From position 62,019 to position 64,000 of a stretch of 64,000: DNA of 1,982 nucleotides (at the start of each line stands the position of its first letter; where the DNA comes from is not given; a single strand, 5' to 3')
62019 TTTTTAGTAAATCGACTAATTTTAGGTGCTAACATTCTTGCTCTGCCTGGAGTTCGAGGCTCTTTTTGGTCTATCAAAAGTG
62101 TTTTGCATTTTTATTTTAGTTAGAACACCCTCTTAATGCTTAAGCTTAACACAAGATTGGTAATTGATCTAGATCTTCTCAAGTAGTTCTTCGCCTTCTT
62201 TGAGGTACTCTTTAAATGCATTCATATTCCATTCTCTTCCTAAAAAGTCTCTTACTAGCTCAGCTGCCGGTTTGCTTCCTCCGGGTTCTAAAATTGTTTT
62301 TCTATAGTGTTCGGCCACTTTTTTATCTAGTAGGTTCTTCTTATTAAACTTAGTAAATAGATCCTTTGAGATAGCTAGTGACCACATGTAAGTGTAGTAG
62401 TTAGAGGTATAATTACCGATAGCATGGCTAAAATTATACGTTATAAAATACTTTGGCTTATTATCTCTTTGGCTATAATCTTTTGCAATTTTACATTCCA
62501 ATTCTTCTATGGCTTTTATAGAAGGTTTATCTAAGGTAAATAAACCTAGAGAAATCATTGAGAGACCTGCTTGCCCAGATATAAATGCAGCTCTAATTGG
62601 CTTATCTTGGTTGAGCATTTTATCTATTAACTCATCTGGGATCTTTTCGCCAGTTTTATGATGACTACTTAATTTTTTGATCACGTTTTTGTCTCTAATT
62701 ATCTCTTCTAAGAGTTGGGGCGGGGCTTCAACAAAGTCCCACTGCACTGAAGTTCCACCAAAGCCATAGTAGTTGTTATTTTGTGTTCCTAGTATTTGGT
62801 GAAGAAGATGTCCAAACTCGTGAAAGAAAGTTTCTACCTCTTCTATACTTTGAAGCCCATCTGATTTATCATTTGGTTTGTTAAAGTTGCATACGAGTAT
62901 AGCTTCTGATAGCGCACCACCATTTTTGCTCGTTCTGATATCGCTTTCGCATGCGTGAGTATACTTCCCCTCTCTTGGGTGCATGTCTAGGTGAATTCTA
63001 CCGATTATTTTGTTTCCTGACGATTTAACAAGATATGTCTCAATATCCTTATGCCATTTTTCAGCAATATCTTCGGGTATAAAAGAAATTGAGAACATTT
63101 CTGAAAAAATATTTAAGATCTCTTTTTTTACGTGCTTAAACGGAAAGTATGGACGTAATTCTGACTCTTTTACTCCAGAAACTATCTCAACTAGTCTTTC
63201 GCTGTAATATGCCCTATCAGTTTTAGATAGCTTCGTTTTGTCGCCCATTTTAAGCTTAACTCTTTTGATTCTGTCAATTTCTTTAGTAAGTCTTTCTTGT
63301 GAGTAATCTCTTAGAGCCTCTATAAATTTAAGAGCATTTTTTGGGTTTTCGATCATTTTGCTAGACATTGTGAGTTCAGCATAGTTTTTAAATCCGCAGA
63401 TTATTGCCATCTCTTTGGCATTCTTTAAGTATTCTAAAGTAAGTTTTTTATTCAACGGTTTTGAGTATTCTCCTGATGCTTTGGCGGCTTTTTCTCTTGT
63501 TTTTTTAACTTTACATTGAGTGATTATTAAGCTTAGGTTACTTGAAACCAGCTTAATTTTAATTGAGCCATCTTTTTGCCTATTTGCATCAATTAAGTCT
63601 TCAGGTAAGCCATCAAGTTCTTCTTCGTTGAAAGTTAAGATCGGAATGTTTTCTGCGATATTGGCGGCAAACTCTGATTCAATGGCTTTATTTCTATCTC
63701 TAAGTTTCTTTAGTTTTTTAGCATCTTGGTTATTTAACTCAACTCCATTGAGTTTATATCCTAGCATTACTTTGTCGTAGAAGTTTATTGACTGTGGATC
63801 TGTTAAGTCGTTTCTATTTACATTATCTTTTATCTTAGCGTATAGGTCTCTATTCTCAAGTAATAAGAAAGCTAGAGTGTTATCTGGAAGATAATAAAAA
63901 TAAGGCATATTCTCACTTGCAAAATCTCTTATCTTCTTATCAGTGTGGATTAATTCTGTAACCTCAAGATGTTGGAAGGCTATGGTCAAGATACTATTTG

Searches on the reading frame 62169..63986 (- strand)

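Call 86: search_protein_families(library=pfam, proteins=[window:62169-63986:-], max_evalue=0.001)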
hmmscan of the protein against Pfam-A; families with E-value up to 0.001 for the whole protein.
window:62169-63986:- (605 aa): 1 family
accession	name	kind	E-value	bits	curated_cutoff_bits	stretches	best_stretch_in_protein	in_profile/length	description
PF01432.26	Peptidase_M3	-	2.5e-94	317.7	27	1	155-594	2-454/457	Peptidase family M3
